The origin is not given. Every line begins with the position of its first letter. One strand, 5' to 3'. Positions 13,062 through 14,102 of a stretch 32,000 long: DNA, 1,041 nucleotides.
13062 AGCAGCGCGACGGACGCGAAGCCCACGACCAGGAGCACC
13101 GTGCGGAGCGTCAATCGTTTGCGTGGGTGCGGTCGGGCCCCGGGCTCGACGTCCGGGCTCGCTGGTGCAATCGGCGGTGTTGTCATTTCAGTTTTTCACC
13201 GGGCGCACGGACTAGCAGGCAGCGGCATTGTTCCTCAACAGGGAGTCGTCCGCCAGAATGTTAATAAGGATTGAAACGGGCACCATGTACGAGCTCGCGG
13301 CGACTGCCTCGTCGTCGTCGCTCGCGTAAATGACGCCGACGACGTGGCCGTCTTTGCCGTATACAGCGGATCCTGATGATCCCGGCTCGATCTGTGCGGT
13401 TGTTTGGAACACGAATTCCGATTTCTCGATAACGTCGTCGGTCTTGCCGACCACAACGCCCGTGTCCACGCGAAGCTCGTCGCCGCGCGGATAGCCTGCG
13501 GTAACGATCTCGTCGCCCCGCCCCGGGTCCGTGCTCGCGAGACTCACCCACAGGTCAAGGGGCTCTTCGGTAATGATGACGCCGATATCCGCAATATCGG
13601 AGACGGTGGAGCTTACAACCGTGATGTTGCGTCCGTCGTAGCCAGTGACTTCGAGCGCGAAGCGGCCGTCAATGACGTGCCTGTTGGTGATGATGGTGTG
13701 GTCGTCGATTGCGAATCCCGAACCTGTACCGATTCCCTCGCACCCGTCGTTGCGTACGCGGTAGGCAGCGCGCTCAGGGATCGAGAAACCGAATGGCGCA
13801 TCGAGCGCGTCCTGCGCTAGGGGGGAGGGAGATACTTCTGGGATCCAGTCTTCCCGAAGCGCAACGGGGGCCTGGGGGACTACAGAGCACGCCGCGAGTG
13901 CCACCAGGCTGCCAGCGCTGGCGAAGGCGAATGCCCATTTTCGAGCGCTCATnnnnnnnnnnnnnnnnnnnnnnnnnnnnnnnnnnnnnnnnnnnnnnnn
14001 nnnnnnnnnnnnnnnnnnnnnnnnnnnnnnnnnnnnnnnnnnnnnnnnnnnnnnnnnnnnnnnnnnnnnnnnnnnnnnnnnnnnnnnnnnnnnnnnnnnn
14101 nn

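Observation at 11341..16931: Triplicated lipoprotein S1-protease / bitopic coiled-coil partner cassettes in one 5.6-kb operon: candidate undescribed envelope system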

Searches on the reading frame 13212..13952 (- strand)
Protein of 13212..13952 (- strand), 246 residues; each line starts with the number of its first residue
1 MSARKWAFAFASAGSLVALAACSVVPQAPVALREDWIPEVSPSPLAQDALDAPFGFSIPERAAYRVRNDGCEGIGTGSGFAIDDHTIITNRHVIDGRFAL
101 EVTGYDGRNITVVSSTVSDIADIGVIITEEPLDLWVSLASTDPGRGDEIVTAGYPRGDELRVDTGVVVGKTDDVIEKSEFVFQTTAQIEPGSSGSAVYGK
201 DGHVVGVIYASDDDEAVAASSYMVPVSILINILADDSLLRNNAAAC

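Call 3: search_protein_families(library=pfam, proteins=[window:13212-13952:-], max_evalue=1)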
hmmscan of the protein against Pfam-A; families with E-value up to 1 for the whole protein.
window:13212-13952:- (246 aa): 6 families
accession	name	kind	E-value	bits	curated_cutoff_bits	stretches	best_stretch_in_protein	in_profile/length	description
PF13365.12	Trypsin_2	-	1.4e-18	68.4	27.6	1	77-207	1-144/144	Trypsin-like peptidase domain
PF00089.32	Trypsin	-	1.4e-07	32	20.6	1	78-227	28-214/220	Trypsin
PF02907.21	Peptidase_S29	-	0.0019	18.4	25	1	190-228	107-145/149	Hepatitis C virus NS3 protease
PF05579.19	Peptidase_S32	-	0.023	14.3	24.7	1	188-213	205-230/297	Equine arteritis virus serine endopeptidase S32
PF01732.22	Mycop_pep_DUF31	-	0.03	14.4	27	1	186-209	322-345/346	Mycoplasma peptidase (DUF31)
PF10459.15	Peptidase_S46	-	0.04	13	22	1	174-209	616-651/698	Peptidase S46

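Call 4: search_protein_families(library=ncbifam, proteins=[window:13212-13952:-], max_evalue=1)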
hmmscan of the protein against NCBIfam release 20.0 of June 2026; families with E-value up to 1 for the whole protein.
window:13212-13952:- (246 aa): 13 families
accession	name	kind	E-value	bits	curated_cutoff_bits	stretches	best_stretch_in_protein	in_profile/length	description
NF033740.0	MarP_fam_protase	equivalog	1.9e-17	63.4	250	1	69-215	205-358/390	MarP family serine protease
TIGR02037.1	degP_htrA_DO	subfamily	5.4e-16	58.5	416.2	1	49-231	35-222/434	Do family serine endopeptidase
NF041521.1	HhoA_HhoB_HtrA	equivalog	6.8e-14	51.9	450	1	74-212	56-201/335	HhoA/HhoB/HtrA family serine endopeptidase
NF008189.1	PRK10942.1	equivalog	2.3e-08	32.9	720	1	76-210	114-254/477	serine endoprotease DegP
NF007526.1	PRK10139.1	equivalog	3.4e-08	32.6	756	1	70-208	88-230/456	serine endoprotease DegQ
NF047968.1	SerProtHtrA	equivalog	7.7e-07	28.8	470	1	74-210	86-232/357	serine protease HtrA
TIGR02038.1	protease_degS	equivalog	1.3e-06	27.8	422.95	1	75-233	78-243/351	outer membrane-stress sensor serine endopeptidase DegS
NF040960.1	MamE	equivalog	3e-06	26.1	800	1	68-208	117-264/659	magnetosome formation protease MamE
NF008147.1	PRK10898.1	equivalog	9.1e-06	25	408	1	60-232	63-243/352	outer membrane-stress sensor serine endopeptidase DegS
NF045841.1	Ig_SerProt_MIP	equivalog_domain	0.00022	21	125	1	186-223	308-345/401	MIP family Ig-specific serine endopeptidase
NF053637.1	SerProtHtrAspr2045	equivalog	0.0021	17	650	1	86-233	118-279/394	serine protease HtrA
NF045842.1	MIP_near_MIB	exception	0.043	12.4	305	1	190-216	641-666/740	Ig-specific serine endopeptidase MIP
NF053519.1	DipepPtdsDpp7Prph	equivalog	0.22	9.9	1200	1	178-210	629-661/708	dipeptidyl-peptidase Dpp7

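Call 11: find_homologous_proteins(query=window:13212-13952:-, max_evalue=1e-10)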
Query window:13212-13952:- (246 aa): 169 proteins with E <= 1e-10 among 3525 candidates; the best 120 are listed.
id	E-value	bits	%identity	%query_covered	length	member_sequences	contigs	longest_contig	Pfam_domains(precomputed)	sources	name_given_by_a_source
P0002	1.4e-155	534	100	100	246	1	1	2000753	PF13365.13,PF00089.33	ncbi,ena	-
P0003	3.3e-73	264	56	92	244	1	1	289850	PF13365.13,PF00089.33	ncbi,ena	-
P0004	4.5e-63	231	50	90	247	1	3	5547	PF13365.13,PF00089.33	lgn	-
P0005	3.1e-62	228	48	100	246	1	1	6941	PF13365.13,PF00089.33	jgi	jgi:S1-C subfamily serine protease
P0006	3.9e-59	218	45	100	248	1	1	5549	PF13365.13,PF00089.33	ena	-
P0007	5.6e-58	214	49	93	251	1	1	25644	PF13365.13,PF00089.33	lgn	-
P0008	2.0e-57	213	46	95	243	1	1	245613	PF13365.13,PF00089.33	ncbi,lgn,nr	ncbi:MAG: trypsin-like peptidase domain-containing protein [Demequinaceae bacterium]|nr:trypsin-like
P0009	2.0e-56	209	46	93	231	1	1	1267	PF13365.13,PF00089.33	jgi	jgi:S1-C subfamily serine protease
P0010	6.7e-56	208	45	99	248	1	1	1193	PF13365.13,PF00089.33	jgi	jgi:S1-C subfamily serine protease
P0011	1.6e-55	206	45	96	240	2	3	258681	PF13365.13,PF00089.33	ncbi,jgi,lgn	-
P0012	3.0e-55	206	46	91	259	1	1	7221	PF13365.13,PF00089.33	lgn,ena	-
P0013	4.6e-55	205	44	99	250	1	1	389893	PF13365.13,PF10459.16,PF00089.33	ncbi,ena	-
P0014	1.1e-54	204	46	87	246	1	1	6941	PF13365.13,PF00089.33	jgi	jgi:S1-C subfamily serine protease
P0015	4.9e-54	202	46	93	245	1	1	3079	PF13365.13,PF00089.33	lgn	-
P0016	1.1e-53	200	46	93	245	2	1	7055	PF13365.13,PF00089.33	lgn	-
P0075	3.6e-45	173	43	91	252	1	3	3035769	PF13365.13,PF00089.33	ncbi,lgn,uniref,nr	ncbi:S1C family serine protease [Demequina lutea]|uniref:S1-C subfamily serine protease n=1 Tax=Deme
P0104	2.1e-41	160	45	76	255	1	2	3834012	PF13365.13,PF00089.33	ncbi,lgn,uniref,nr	ncbi:S1 family peptidase [Cellulomonas palmilytica]|uniref:S1 family peptidase n=1 Tax=Cellulomonas 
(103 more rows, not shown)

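Call 12: find_encoding_contigs(protein=P0003, flank=8000, max_places=2)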
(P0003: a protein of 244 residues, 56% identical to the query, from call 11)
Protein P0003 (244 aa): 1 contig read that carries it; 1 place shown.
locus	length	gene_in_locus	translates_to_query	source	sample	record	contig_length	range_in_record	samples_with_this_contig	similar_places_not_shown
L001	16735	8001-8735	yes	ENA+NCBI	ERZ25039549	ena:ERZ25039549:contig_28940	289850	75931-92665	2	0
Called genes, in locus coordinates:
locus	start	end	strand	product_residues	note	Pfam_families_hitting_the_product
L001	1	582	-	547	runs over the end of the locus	PF02743:dCache_1, PF22673:MCP-like_PDC_1 (weak), PF00990:GGDEF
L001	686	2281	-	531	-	PF02743:dCache_1 (weak), PF00990:GGDEF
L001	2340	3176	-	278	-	PF00588:SpoU_methylase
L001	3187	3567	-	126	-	PF00453:Ribosomal_L20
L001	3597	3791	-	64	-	PF01632:Ribosomal_L35p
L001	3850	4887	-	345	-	PF05198:IF3_N, PF00707:IF3_C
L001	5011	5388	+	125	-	PF08899:DUF1844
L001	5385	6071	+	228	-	-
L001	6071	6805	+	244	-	PF00089:Trypsin, PF13365:Trypsin_2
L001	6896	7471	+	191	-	-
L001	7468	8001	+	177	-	-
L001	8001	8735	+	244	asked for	PF00089:Trypsin, PF13365:Trypsin_2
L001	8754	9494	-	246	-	PF07179:SseB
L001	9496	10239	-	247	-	PF00977:His_biosynth, PF03060:NMO (faint), PF01207:Dus (faint)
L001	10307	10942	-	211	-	PF00117:GATase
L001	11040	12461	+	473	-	-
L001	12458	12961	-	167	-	-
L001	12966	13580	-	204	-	PF00475:IGPD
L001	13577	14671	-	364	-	PF00155:Aminotran_1_2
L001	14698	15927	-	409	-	PF00815:Histidinol_dh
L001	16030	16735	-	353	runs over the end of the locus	PF26994:DUF8320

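Call 13: find_encoding_contigs(protein=P0075, flank=8000, max_places=2)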
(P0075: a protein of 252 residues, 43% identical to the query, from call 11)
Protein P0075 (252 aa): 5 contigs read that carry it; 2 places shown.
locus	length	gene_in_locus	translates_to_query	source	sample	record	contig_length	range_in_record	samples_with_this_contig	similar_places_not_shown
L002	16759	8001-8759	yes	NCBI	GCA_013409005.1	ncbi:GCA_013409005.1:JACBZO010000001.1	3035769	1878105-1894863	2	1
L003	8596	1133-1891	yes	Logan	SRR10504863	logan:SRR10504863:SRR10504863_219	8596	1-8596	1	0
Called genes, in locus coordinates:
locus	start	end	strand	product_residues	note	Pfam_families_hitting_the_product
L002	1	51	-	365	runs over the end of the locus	PF02912:Phe_tRNA-synt_N, PF01409:tRNA-synt_2d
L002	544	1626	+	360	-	PF02720:DUF222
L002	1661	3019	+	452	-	PF00872:Transposase_mut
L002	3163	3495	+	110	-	-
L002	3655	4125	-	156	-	-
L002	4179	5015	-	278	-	PF22435:MRM3-like_sub_bind (weak), PF00588:SpoU_methylase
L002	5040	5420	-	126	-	PF00453:Ribosomal_L20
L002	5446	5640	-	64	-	PF01632:Ribosomal_L35p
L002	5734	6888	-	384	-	PF05198:IF3_N, PF00707:IF3_C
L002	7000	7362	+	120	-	PF08899:DUF1844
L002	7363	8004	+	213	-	-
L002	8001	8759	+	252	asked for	PF00089:Trypsin, PF13365:Trypsin_2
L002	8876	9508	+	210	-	-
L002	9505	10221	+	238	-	PF13365:Trypsin_2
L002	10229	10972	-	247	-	PF07179:SseB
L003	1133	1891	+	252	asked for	PF00089:Trypsin, PF13365:Trypsin_2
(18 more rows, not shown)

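Call 14: find_encoding_contigs(protein=P0104, flank=8000, max_places=2)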
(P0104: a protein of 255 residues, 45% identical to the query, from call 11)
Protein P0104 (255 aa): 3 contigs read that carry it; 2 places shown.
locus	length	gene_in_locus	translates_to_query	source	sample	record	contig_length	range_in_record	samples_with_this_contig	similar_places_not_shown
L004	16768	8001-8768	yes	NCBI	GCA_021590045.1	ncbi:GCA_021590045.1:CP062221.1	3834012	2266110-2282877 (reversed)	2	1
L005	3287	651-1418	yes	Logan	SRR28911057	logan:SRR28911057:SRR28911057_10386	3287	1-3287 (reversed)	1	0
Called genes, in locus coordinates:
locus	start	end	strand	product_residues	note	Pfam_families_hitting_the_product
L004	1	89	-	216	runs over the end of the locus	PF02834:LigT_PEase, PF13563:2_5_RNA_ligase2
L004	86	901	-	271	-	PF08032:SpoU_sub_bind (weak), PF00588:SpoU_methylase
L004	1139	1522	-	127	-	PF00453:Ribosomal_L20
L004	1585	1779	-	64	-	PF01632:Ribosomal_L35p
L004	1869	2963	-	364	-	-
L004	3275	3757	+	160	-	PF01475:FUR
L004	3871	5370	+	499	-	PF00199:Catalase, PF06628:Catalase-rel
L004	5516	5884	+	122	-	PF08899:DUF1844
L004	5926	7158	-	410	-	PF07690:MFS_1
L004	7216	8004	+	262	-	-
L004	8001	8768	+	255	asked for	PF00089:Trypsin (weak), PF13365:Trypsin_2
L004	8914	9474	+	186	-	PF09579:Spore_YtfJ (faint)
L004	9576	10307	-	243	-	PF07179:SseB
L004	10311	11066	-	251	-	PF00977:His_biosynth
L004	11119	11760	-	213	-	PF00117:GATase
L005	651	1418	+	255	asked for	PF00089:Trypsin (weak), PF13365:Trypsin_2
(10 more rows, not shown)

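Call 54: search_protein_families(library=padloc, proteins=[window:13212-13952:-], max_evalue=0.01)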
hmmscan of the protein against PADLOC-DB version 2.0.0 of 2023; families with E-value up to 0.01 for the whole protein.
window:13212-13952:- (246 aa): 5 families
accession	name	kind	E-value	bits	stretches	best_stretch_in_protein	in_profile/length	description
PDLC02960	RT-Protease_XI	-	1.8e-15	54.9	1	61-233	336-504/506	single gene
PDLC02959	RT-Protease_XI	-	7.4e-15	52.9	1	71-233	346-508/510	single gene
PDLC03855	LmuA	-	4.9e-13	47.2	1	75-238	15-200/425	-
PDLC00169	HamA1|HamA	-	0.0022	14.5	1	73-220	25-182/483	DUF1837 domain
PDLC05022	PDC-S45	-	0.0085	13.1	0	69-99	33-69/293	-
